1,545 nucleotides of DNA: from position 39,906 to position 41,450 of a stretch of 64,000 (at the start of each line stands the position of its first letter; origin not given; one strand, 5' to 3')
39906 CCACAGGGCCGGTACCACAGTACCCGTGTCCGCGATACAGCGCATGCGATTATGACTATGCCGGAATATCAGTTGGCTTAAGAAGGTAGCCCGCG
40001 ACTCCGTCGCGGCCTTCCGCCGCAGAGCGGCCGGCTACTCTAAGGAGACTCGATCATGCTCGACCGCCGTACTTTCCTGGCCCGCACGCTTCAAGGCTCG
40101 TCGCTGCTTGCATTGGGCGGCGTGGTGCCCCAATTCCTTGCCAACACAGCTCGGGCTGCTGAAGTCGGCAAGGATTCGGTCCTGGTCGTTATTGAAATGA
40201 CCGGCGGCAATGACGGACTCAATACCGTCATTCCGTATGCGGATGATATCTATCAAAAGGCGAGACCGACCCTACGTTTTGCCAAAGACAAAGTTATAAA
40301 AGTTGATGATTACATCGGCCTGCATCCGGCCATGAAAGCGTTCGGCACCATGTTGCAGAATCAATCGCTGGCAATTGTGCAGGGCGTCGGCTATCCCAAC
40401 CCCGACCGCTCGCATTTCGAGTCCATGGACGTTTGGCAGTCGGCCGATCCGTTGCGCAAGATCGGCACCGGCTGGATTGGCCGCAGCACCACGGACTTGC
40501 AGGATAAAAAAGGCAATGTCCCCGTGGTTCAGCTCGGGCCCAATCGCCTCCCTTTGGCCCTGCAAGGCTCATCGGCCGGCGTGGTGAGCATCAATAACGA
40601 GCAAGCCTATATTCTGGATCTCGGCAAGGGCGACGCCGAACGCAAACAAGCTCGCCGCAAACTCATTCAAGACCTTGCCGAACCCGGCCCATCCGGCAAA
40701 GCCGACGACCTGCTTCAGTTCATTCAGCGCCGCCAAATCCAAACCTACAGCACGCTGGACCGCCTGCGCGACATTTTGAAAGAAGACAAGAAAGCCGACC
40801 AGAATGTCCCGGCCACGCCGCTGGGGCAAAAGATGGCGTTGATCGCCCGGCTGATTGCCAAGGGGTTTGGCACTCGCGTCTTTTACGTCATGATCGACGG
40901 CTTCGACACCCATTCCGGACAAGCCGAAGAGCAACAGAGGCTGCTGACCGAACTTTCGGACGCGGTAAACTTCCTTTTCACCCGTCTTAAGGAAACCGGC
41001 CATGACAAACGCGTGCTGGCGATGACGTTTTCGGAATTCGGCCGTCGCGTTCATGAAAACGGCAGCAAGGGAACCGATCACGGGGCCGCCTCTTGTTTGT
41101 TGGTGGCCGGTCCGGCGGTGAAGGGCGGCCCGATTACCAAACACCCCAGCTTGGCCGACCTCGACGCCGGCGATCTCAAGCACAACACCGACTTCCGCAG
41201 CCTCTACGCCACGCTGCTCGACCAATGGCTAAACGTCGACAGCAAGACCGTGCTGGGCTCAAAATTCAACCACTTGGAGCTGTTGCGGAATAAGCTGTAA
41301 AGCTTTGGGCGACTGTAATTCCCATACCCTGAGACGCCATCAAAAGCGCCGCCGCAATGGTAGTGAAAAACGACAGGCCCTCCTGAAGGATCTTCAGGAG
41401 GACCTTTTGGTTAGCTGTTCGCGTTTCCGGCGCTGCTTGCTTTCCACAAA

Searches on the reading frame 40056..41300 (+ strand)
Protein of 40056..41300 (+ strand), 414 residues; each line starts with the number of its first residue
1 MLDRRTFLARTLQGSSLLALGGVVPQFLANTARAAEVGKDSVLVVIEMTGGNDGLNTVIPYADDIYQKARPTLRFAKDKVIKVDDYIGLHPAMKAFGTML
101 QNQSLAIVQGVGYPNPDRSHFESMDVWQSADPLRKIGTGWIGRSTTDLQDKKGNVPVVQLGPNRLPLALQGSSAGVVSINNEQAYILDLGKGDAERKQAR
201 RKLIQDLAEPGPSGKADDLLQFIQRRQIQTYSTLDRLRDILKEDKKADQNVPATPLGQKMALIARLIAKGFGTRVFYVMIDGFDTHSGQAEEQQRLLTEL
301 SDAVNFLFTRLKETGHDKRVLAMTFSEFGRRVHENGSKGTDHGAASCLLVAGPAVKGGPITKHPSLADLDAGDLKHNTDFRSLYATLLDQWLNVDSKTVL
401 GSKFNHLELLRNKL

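Call 6: search_protein_families(library=pfam, proteins=[window:40056-41300:+], max_evalue=1)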
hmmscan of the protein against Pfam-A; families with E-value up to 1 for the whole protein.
window:40056-41300:+ (414 aa): 1 family
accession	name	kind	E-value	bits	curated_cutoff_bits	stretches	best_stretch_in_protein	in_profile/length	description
PF07394.17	DUF1501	-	1.5e-31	110.4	27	1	43-393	4-363/390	Protein of unknown function (DUF1501)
